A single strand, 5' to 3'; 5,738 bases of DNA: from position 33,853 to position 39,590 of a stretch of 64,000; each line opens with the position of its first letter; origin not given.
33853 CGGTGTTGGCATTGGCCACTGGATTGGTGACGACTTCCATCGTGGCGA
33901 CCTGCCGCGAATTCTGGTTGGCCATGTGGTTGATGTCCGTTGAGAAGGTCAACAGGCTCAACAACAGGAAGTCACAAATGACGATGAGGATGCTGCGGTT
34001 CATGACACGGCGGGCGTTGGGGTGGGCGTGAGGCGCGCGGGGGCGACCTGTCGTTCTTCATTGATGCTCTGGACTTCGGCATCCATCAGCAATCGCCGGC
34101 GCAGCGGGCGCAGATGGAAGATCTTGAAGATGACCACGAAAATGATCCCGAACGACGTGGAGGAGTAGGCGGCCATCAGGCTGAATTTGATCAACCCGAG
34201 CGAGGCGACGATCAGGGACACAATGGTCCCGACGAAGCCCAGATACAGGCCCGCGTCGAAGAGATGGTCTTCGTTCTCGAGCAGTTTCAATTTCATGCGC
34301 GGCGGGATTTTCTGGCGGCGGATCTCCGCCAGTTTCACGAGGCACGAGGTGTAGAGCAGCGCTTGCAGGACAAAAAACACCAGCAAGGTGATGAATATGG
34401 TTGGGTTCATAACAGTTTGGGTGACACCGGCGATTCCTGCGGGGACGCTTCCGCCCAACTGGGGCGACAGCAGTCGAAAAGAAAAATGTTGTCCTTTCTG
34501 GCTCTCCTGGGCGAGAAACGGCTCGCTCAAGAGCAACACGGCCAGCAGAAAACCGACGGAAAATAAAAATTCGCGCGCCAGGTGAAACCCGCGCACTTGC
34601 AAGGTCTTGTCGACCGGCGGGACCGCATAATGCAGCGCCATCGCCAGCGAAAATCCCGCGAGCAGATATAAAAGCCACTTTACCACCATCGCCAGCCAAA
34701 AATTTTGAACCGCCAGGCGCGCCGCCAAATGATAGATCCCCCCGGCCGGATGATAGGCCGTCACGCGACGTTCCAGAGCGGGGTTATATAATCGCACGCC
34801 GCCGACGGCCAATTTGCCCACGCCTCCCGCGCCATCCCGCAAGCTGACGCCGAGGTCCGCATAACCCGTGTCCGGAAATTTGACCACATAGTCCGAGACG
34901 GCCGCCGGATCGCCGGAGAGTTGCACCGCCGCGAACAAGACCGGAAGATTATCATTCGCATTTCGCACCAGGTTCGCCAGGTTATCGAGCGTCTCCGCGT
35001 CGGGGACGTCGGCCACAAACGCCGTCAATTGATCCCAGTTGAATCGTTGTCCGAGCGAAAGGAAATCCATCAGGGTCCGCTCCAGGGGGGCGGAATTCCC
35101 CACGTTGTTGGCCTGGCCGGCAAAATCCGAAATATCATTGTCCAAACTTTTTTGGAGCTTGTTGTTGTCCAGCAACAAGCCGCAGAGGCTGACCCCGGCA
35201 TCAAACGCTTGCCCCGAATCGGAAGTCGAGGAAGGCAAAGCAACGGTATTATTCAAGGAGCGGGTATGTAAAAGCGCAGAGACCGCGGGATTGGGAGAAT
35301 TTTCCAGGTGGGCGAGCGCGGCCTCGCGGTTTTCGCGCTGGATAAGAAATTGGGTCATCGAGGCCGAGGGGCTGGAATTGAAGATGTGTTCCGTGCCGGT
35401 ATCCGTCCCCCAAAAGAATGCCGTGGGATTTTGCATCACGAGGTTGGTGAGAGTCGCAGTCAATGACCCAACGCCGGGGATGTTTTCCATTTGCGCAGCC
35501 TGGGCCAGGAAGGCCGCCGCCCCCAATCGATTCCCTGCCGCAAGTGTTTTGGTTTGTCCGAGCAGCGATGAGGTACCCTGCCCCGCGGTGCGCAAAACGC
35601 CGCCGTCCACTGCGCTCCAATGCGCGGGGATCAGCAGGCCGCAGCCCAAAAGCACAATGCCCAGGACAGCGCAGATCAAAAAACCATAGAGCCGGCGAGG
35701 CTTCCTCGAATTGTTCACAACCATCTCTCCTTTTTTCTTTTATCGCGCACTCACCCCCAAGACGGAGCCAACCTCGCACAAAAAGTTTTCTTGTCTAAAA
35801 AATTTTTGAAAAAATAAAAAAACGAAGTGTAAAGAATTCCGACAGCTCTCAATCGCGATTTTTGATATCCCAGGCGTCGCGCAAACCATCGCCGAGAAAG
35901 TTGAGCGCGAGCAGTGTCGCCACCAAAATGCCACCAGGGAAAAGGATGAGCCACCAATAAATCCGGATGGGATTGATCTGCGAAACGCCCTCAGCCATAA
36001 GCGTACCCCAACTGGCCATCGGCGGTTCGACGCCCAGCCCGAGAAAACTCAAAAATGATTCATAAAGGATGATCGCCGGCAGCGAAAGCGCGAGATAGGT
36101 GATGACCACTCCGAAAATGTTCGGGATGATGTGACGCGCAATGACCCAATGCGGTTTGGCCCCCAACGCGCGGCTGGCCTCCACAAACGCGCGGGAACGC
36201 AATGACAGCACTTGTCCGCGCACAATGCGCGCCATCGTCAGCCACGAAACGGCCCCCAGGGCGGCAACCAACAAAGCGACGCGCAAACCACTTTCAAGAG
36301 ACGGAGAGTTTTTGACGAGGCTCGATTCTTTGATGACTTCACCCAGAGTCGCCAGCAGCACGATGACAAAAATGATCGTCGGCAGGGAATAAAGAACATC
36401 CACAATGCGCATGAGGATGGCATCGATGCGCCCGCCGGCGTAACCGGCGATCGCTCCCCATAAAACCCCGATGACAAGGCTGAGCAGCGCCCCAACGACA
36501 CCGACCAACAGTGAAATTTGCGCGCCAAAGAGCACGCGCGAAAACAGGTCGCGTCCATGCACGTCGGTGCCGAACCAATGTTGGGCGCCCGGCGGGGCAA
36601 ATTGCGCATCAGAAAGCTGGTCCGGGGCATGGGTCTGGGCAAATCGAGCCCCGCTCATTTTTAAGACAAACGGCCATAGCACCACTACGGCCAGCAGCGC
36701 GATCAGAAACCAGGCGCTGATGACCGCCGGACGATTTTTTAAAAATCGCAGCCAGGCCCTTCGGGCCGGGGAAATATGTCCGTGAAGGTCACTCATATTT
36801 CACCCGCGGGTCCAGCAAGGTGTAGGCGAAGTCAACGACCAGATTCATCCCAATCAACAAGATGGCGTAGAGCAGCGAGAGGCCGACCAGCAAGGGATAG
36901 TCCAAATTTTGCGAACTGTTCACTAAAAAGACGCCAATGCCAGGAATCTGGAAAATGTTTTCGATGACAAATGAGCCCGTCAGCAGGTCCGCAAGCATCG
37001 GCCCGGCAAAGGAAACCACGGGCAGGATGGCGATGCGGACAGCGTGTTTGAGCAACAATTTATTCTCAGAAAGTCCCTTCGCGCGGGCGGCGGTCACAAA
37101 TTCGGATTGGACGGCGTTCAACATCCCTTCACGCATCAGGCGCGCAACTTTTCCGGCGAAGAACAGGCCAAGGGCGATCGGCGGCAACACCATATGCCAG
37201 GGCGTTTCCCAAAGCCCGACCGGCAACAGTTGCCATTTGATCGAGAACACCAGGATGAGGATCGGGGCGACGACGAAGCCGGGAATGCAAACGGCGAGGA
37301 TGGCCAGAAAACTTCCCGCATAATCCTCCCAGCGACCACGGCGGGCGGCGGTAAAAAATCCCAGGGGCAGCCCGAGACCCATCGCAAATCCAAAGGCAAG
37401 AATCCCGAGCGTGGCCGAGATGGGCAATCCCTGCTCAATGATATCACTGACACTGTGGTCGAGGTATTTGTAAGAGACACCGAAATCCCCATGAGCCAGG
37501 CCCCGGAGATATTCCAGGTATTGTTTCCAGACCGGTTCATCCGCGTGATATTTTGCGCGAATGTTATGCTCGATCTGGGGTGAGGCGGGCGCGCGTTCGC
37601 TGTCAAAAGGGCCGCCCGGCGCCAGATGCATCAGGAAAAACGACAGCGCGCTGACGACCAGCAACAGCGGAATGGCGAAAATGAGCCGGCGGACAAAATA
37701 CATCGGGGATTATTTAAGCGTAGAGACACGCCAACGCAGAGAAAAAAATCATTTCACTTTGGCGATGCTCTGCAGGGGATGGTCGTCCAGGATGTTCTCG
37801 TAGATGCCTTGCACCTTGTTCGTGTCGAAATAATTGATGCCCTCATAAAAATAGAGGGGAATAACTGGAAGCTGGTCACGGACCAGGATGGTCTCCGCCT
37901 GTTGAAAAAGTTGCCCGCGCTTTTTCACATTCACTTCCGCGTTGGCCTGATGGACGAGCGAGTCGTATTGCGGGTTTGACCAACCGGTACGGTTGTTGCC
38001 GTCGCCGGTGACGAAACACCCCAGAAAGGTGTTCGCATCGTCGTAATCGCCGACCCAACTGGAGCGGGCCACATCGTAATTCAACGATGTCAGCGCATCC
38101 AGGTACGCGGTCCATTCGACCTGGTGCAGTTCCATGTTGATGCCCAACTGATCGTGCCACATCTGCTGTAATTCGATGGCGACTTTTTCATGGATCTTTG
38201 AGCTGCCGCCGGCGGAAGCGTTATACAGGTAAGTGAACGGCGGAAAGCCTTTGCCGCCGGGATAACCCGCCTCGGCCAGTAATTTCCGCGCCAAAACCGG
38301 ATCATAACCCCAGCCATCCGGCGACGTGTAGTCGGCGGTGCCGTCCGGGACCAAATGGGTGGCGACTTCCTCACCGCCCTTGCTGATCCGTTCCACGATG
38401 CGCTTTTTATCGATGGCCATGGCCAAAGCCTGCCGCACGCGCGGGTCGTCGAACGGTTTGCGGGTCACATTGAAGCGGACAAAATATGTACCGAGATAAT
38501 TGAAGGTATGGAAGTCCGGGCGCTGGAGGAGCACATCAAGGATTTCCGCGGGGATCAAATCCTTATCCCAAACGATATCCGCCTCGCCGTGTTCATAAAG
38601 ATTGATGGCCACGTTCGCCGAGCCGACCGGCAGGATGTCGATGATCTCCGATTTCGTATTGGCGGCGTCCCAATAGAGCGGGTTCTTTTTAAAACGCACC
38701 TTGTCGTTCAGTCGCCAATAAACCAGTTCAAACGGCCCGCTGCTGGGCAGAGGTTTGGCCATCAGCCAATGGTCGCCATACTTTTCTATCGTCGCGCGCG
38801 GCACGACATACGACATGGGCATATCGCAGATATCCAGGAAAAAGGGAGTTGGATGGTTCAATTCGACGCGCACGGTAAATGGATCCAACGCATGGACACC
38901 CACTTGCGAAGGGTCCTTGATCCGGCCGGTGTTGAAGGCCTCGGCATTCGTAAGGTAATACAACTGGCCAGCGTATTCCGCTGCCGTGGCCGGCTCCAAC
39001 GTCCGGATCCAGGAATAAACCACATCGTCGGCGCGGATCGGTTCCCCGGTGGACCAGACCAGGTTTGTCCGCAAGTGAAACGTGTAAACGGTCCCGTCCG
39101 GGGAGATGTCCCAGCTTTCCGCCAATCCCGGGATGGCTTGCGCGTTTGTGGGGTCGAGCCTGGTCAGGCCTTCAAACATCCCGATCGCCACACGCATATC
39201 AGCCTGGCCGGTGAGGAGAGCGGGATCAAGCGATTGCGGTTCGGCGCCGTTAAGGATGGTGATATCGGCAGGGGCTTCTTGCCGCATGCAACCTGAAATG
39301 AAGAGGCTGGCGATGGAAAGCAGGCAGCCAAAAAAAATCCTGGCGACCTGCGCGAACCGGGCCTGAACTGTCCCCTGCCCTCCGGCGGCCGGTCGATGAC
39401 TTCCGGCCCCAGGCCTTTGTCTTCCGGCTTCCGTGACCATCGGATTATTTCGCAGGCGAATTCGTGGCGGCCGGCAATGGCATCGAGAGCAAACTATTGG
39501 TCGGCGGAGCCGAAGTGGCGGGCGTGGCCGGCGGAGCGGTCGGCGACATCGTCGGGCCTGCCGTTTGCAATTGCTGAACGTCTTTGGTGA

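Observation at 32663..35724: ATGA-coupled pair resembling an ion-driven stator unit (MotA/ExbB/TolQ-like channel plus ExbD/TolR-like Asp-TM protein) with atypical domain architecture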

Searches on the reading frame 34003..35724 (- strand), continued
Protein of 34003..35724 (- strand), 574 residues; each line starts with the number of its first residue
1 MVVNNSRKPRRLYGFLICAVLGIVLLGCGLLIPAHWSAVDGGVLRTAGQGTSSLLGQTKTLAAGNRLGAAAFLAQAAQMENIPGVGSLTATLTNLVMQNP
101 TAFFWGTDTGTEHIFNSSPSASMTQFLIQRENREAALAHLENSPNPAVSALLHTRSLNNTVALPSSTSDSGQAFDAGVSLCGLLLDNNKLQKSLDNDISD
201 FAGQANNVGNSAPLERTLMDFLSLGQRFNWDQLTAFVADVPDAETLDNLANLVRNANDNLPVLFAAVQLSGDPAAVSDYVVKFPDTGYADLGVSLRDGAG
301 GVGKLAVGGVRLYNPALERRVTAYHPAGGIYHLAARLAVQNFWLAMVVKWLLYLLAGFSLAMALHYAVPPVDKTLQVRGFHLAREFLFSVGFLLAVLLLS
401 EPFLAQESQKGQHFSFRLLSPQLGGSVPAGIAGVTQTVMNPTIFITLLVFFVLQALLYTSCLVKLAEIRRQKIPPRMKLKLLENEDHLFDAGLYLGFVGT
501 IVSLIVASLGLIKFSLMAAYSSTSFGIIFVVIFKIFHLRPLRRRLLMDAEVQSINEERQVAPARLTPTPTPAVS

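Call 62: search_protein_representatives(alignment_id=A1)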
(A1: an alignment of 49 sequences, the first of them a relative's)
Query: 49 sequences, 572 profile positions. Proteins with E-value up to 0.001 (for the whole library): 748; up to 1e-10: 549; up to 1e-30: 328. The best 150 are listed.
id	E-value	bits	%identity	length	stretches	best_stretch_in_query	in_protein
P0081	0.0e+00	1015.4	-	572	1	1-572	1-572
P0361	3.4e-260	881.2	-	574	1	1-571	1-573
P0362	2.9e-244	828.6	-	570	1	2-570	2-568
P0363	1.1e-217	740.8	-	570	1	3-559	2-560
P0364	5.8e-213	725.3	-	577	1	3-558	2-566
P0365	1.5e-202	690.9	-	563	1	3-570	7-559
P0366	5.5e-200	682.4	-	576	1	3-564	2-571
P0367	7.1e-194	662.2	-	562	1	4-553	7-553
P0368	1.8e-193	660.9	-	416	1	3-415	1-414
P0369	1.7e-192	657.7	-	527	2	117-561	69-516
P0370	5.0e-192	656.2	-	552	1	3-569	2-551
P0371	3.5e-189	646.7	-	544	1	3-558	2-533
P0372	3.5e-184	630.3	-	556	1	9-557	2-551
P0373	1.3e-181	621.7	-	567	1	3-552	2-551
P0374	2.6e-179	614.2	-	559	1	3-552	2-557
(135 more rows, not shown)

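Call 66: find_related_loci(query=A4, collection=metagenome_contigs, flank=6000)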
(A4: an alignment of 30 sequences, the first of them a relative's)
Query A4 (579 aa) in metagenome_contigs; peptide patterns used: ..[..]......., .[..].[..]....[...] (x = any residue, [..] = any of these).
600 stretches matched a pattern (row limit reached: there are more); 499 encode a relative of the query (tblastn E <= 1e-3); the best 80 are kept; 80 distinct loci.
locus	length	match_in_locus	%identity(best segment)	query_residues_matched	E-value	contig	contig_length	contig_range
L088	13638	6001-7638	39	13-554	2e-100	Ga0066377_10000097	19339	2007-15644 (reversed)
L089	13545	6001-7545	39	26-536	2e-96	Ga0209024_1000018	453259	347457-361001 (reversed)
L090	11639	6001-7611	36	13-553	3e-92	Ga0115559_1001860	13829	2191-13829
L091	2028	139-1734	34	20-548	5e-90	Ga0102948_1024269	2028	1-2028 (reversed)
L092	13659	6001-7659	33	1-547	3e-84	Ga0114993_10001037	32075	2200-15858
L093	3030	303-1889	36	16-547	6e-83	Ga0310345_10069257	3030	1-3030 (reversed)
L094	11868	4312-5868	34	21-534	2e-81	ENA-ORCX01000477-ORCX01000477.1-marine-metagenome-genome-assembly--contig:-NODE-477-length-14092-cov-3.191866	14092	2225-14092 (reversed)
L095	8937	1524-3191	33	13-572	2e-73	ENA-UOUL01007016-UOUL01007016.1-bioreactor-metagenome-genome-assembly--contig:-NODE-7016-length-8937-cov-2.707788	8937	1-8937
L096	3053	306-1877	34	26-547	4e-71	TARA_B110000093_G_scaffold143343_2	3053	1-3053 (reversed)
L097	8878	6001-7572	34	26-547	2e-70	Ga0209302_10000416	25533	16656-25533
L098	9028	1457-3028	34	26-547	3e-70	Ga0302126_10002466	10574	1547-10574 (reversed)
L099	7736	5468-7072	32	16-554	2e-67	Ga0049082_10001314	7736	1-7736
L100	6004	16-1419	35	86-550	6e-67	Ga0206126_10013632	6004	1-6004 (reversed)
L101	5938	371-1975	32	16-554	1e-66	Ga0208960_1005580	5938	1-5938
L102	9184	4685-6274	31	29-552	1e-66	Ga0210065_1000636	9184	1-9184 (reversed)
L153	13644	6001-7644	30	14-565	1e-54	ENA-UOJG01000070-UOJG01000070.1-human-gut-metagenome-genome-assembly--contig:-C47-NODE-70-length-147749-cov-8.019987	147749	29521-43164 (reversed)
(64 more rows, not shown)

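Call 70: search_protein_families(library=pfam, proteins=[L153:102-977:+, L153:1281-2150:+, L153:2243-4129:+, L153:4132-5466:-, L153:5956-7608:+, L153:7616-8401:+, L153:8411-9331:+, L153:9463-10779:+, L153:10859-11725:+, L153:11730-12965:+], max_evalue=0.001)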
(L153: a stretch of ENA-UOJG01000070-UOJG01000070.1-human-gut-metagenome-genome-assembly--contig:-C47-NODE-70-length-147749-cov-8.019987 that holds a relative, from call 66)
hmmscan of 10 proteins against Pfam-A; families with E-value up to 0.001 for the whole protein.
L153:102-977:+ (292 aa): 0 families

L153:1281-2150:+ (290 aa): 1 family
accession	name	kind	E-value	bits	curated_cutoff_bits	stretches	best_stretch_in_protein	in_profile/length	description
PF04055.27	Radical_SAM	-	7.2e-07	30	29.5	1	97-125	1-31/166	Radical SAM superfamily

L153:2243-4129:+ (629 aa): 2 families
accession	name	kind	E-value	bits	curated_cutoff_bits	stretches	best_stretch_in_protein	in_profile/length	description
PF13481.12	AAA_25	-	3.1e-26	92.6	27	1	326-496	15-194/195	AAA domain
PF09250.16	Prim-Pol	-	9.4e-11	42.8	22.8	1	17-154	8-148/158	Bifunctional DNA primase/polymerase, N-terminal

L153:4132-5466:- (445 aa): 1 family
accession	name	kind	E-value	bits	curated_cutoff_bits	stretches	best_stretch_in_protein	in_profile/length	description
PF13495.12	Phage_int_SAM_4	-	0.00013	22.8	27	1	164-218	3-54/85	Phage integrase, N-terminal SAM-like domain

L153:5956-7608:+ (551 aa): 0 families

L153:7616-8401:+ (262 aa): 6 families
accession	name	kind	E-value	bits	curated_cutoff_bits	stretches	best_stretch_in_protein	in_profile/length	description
PF00132.30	Hexapep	-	2.6e-32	109.6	27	3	103-137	2-36/36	Bacterial transferase hexapeptide (six repeats)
PF13720.11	Acetyltransf_11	-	2.2e-14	54.1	24.5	1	174-251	1-79/82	Udp N-acetylglucosamine O-acyltransferase; Domain 2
PF25084.1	LbH_EIF2B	-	3.5e-12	46.7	54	1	80-164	23-104/105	EIF2B subunit epsilon LbH domain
PF21711.3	DCTN5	-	5.6e-07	29.8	40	1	24-135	33-140/182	Dynactin subunit 5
PF25087.1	GMPPB_C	-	2.4e-06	27.7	39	0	80-156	24-98/110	GMPPB C-terminal domain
PF14602.12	Hexapep_2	-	1.2e-05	25.4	27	0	14-40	4-28/34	Hexapeptide repeat of succinyl-transferase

L153:8411-9331:+ (307 aa): 1 family
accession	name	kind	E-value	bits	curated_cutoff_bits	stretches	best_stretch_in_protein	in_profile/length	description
PF04166.17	PdxA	-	2e-83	280.6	27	1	65-302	48-286/286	Pyridoxal phosphate biosynthetic protein PdxA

L153:9463-10779:+ (439 aa): 3 families
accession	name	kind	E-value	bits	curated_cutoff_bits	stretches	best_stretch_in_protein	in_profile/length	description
PF05697.18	Trigger_N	-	2.5e-27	96.4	22.2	1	1-140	1-142/144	Bacterial trigger factor protein (TF)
PF05698.19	Trigger_C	-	4.7e-22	79.2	22.7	1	268-426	1-162/162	Bacterial trigger factor protein (TF) C-terminus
PF00254.34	FKBP_C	-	1.9e-07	31.8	21.1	1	154-245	3-93/94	FKBP-type peptidyl-prolyl cis-trans isomerase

L153:10859-11725:+ (289 aa): 1 family
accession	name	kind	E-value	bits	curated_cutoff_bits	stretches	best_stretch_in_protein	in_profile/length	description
PF00574.28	CLP_protease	-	2.2e-81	272.5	20.2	1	106-285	2-181/182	Clp protease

L153:11730-12965:+ (412 aa): 11 families
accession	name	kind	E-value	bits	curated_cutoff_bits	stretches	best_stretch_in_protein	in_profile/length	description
PF07724.20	AAA_2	-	4.7e-34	118.3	27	1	116-311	3-165/166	AAA domain (Cdc48 subfamily)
PF00004.35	AAA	-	1.2e-14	55.3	21.2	1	119-224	1-97/131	ATPase family associated with various cellular activities (AAA)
PF06689.19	zf-C4_ClpX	-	1.8e-13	50.6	27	1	7-40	2-35/39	ClpX C4-type zinc finger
PF10431.15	ClpB_D2-small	-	5.6e-09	36.4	21.9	1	318-388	1-67/81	C-terminal, D2-small domain, of ClpB protein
PF07728.20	AAA_5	-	1.1e-06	29.1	22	1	118-193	1-78/139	AAA domain (dynein-related subfamily)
PF13401.12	AAA_22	-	5e-05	24.1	27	1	116-153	5-45/130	AAA domain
PF01078.27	Mg_chelatase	-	8.3e-05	22.5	20.3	0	117-141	23-47/207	Magnesium chelatase, subunit ChlI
PF05496.18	RuvB_N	-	0.00011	22.5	27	0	117-199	34-102/159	Holliday junction DNA helicase RuvB P-loop domain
PF13238.12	AAA_18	-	0.00013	22.9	29.4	1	119-200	1-66/128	AAA domain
PF13479.12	AAA_24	-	0.00088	19.6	27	0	116-195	2-78/195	AAA domain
PF01695.23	IstB_IS21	-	0.00096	19.1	24.1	0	115-137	91-113/238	IstB-like ATP binding protein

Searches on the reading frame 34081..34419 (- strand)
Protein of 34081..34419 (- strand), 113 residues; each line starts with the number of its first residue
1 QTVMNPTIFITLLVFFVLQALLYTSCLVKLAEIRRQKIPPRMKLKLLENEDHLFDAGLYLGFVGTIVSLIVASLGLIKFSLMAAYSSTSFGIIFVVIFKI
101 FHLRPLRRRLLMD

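Call 86: search_solved_structures(query=A5, max_evalue=10, show_alignments=4)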
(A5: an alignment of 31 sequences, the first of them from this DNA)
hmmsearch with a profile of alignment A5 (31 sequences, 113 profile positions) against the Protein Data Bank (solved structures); distinct sequences matched with E-value up to 10: 0.

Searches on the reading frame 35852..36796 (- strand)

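Call 83: search_protein_families(library=pfam, proteins=[window:35852-36796:-], max_evalue=0.001)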
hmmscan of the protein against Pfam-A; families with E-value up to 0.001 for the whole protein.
window:35852-36796:- (315 aa): 2 families
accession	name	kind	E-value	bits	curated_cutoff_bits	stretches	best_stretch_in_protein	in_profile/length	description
PF00528.27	BPD_transp_1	-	1.1e-27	97.4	26.4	1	110-308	1-177/184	Binding-protein-dependent transport system inner membrane component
PF12911.12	OppC_N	-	2.8e-08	33.9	23.9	1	9-47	1-39/53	N-terminal TM domain of oligopeptide transport permease C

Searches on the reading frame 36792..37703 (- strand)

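Call 83: search_protein_families(library=pfam, proteins=[window:36792-37703:-], max_evalue=0.001)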
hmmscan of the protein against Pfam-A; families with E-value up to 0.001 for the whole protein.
window:36792-37703:- (304 aa): 2 families
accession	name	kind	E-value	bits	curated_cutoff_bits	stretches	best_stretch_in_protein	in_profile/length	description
PF00528.27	BPD_transp_1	-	4.8e-41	140.9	26.4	1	111-302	1-183/184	Binding-protein-dependent transport system inner membrane component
PF19300.4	BPD_transp_1_N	-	3.8e-07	30.7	23.8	1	2-72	4-75/114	Binding-prot-dependent transport system membrane comp, N-term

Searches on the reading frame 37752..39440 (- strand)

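Call 83: search_protein_families(library=pfam, proteins=[window:37752-39440:-], max_evalue=0.001)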
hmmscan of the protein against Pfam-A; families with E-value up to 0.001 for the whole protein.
window:37752-39440:- (563 aa): 1 family
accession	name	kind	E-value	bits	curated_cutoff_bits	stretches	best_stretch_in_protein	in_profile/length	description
PF00496.27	SBP_bac_5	-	1.8e-86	291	32.4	1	103-483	3-367/368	Bacterial extracellular solute-binding proteins, family 5 Middle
